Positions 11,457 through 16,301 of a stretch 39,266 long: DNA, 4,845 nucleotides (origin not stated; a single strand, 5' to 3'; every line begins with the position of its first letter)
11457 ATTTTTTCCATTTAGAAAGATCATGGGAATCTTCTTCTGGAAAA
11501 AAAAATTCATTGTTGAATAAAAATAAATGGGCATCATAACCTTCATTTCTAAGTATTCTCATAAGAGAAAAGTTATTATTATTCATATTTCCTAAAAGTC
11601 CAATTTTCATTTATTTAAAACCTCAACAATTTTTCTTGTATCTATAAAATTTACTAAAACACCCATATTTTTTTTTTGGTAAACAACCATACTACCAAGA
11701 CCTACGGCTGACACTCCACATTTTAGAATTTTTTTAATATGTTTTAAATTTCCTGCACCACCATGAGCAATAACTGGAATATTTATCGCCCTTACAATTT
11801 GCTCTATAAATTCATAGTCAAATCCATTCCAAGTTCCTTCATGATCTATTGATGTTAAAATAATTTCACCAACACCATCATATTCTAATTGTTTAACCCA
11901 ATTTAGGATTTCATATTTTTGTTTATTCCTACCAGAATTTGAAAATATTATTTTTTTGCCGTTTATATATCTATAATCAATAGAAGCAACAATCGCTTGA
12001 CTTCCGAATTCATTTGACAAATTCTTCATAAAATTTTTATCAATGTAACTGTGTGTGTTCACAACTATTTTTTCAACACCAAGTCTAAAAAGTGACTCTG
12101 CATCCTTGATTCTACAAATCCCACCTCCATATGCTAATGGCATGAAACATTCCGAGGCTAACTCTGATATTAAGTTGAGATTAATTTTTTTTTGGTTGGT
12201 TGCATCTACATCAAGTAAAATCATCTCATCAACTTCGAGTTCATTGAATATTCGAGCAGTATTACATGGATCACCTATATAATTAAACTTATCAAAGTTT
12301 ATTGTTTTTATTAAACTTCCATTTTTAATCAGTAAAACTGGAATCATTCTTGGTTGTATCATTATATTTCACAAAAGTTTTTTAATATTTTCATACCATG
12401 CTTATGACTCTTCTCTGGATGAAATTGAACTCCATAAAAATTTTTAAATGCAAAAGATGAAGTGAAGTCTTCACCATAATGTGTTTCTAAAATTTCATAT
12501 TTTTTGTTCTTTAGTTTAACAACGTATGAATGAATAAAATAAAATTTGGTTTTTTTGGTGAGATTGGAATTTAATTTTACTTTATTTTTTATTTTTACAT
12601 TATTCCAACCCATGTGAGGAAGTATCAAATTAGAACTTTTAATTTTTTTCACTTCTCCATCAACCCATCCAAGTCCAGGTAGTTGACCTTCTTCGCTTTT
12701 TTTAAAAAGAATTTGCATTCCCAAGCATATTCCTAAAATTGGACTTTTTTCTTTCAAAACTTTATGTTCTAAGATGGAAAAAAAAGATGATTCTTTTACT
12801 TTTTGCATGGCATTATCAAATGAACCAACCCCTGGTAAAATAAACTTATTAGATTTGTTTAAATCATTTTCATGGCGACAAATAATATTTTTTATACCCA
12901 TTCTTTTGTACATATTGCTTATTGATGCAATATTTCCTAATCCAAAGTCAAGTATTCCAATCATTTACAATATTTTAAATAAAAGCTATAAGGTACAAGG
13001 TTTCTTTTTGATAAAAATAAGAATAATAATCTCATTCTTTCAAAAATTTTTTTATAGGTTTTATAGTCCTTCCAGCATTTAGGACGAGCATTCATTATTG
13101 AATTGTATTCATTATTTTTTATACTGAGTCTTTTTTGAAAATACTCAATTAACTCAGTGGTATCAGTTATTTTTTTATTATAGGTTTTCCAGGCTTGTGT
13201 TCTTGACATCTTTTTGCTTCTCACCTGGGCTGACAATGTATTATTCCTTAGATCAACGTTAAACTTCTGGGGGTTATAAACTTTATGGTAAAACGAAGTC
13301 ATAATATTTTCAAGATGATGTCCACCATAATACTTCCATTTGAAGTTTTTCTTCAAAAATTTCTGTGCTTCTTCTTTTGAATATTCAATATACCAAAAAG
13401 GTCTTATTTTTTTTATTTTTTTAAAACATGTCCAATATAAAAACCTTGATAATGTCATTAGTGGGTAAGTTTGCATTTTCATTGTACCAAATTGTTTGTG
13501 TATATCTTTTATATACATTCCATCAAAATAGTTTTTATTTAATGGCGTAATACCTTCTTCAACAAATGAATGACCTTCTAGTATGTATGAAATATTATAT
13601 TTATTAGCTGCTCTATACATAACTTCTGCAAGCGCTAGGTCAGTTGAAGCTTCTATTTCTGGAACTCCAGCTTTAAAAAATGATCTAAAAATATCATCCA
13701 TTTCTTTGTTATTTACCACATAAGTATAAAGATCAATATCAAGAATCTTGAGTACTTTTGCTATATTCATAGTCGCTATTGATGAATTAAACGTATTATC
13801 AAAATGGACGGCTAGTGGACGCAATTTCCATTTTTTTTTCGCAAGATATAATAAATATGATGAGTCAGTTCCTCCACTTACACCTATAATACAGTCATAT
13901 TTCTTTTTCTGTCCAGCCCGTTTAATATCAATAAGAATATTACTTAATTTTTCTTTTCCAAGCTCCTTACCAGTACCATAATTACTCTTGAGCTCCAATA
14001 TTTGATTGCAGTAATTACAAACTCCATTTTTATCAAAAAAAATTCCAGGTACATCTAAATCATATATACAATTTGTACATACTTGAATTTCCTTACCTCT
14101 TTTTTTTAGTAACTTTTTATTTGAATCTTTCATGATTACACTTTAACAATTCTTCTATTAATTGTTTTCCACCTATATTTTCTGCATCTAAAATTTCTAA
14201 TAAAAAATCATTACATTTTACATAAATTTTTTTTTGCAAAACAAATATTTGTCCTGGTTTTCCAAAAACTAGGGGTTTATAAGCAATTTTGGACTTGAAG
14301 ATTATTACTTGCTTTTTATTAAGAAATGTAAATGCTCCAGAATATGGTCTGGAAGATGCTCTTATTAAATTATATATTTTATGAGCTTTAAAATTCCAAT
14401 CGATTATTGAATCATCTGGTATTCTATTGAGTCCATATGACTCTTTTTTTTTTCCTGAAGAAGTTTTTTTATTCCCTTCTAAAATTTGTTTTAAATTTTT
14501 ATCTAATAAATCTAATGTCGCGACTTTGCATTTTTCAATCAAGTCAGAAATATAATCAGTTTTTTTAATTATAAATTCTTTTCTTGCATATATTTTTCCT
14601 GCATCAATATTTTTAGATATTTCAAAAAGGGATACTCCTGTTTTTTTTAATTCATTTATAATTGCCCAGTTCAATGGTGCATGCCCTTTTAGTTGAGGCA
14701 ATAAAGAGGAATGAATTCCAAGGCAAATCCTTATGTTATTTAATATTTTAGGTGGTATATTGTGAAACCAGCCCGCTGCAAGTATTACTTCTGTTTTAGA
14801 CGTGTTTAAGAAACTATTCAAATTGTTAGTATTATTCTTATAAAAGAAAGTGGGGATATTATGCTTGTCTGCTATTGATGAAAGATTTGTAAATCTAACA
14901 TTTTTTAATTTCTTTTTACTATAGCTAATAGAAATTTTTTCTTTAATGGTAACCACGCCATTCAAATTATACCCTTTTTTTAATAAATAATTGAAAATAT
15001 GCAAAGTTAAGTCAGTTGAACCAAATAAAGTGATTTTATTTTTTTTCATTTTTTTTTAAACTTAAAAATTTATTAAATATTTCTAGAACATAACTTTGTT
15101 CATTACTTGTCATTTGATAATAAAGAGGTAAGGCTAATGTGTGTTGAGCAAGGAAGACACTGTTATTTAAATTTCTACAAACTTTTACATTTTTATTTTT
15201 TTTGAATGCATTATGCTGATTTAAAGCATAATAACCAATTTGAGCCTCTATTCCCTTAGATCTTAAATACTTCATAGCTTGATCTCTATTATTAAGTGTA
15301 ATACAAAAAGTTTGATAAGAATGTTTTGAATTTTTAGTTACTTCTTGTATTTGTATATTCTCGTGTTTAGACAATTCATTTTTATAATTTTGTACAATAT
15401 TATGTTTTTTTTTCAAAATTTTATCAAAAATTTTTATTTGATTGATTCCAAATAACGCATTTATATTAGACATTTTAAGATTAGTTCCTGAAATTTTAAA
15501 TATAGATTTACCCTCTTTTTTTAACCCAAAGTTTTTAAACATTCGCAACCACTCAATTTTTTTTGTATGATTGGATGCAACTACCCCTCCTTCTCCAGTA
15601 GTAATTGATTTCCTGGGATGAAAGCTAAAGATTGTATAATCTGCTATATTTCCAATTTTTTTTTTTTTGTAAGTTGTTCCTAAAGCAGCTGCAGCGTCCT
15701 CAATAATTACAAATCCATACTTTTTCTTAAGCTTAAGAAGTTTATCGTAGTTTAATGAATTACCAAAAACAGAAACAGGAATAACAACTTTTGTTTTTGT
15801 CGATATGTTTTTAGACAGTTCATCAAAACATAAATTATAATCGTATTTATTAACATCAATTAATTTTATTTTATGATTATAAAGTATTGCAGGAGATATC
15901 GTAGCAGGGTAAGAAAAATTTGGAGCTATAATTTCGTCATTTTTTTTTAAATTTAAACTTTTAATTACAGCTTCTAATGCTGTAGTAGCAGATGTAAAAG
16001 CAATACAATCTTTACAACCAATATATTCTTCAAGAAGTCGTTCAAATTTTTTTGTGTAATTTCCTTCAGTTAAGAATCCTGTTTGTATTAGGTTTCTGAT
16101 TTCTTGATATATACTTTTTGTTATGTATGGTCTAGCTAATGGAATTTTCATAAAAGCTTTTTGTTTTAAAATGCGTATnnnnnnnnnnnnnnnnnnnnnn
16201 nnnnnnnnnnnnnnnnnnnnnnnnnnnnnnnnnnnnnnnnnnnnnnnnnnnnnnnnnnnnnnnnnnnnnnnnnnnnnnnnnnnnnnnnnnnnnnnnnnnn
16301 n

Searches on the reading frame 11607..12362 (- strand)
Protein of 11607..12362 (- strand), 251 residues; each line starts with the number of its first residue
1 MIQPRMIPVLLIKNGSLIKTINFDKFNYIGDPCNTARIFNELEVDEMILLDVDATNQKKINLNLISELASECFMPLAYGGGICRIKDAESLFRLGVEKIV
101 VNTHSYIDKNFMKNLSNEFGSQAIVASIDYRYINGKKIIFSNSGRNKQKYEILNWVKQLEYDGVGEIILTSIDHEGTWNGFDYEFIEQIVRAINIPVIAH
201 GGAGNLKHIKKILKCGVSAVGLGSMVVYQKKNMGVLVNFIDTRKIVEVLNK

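Call 34: search_protein_families(library=pfam, proteins=[window:11607-12362:-], max_evalue=0.001)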
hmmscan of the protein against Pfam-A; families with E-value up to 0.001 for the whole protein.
window:11607-12362:- (251 aa): 8 families
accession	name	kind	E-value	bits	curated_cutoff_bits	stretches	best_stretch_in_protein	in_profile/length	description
PF00977.27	His_biosynth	-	4.8e-57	193.5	23.6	1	5-228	1-224/228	Histidine biosynthesis protein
PF02581.23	TMP-TENI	-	1.6e-06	28.1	27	1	157-223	114-177/180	Thiamine monophosphate synthase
PF03060.21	NMO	-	2.1e-06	27.8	28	1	184-228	183-227/331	Nitronate monooxygenase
PF05690.20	ThiG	-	5.1e-05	23.2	23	0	183-226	164-207/247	Thiazole biosynthesis protein ThiG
PF01070.24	FMN_dh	-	0.00031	20.4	24.9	0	55-104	200-248/350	FMN-dependent dehydrogenase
PF01116.26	F_bP_aldolase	-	0.00069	19.7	25.5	0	181-220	187-227/277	Fructose-bisphosphate aldolase class-II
PF01207.24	Dus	-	0.00085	19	20.4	0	148-221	136-212/311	Dihydrouridine synthase (Dus)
PF00478.31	IMPDH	-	0.00087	18.8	25.6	0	188-230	201-243/345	IMP dehydrogenase / GMP reductase domain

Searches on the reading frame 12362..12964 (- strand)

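Call 34: search_protein_families(library=pfam, proteins=[window:12362-12964:-], max_evalue=0.001)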
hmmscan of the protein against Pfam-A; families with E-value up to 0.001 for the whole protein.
window:12362-12964:- (200 aa): 4 families
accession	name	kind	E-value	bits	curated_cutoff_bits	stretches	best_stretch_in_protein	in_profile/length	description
PF00117.34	GATase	-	2.1e-22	80.2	22.8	1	4-198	2-187/190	Glutamine amidotransferase class-I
PF01174.25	SNO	-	1.5e-10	41.7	27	1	15-198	11-183/188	SNO glutamine amidotransferase family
PF07722.19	Peptidase_C26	-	2e-06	28.2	20.5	1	64-184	96-219/219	Peptidase C26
PF07685.20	GATase_3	-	4.9e-05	23.5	27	1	26-106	27-116/196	CobB/CobQ-like glutamine amidotransferase domain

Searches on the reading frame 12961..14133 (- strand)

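Call 34: search_protein_families(library=pfam, proteins=[window:12961-14133:-], max_evalue=0.001)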
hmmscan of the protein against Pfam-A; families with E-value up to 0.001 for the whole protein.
window:12961-14133:- (390 aa): 1 family
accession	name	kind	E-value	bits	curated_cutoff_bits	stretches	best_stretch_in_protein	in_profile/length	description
PF01171.26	ATP_bind_3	-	0.00044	20.5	27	0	81-141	2-67/182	PP-loop family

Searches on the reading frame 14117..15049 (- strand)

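Call 34: search_protein_families(library=pfam, proteins=[window:14117-15049:-], max_evalue=0.001)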
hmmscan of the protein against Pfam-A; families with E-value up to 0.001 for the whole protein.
window:14117-15049:- (310 aa): 2 families
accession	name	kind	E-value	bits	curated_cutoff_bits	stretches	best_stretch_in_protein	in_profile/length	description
PF00551.24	Formyl_trans_N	-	1.8e-16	60.8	26.1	1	61-175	60-170/181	Formyl transferase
PF02911.23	Formyl_trans_C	-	2.3e-14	53.8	21.1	1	211-297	4-90/100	Formyl transferase, C-terminal domain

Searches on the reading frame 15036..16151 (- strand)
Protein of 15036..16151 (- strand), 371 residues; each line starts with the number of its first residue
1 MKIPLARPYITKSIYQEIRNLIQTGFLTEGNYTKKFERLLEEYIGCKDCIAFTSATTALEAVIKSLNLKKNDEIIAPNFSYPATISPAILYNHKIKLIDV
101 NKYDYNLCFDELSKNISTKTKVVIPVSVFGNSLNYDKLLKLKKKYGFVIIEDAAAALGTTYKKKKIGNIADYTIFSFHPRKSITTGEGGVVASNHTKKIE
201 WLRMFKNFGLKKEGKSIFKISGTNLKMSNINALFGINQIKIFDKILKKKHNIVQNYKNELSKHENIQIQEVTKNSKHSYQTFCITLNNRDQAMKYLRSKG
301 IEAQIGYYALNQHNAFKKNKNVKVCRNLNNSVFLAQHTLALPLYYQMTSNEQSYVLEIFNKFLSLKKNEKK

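Call 34: search_protein_families(library=pfam, proteins=[window:15036-16151:-], max_evalue=0.001)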
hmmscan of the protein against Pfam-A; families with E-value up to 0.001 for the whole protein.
window:15036-16151:- (371 aa): 2 families
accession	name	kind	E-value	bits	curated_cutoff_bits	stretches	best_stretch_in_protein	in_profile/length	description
PF01041.23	DegT_DnrJ_EryC1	-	5.6e-88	296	19.8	1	9-358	2-358/360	DegT/DnrJ/EryC1/StrS aminotransferase family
PF00266.25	Aminotran_5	-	8.9e-12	45.1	21.5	1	39-159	51-182/371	Aminotransferase class-V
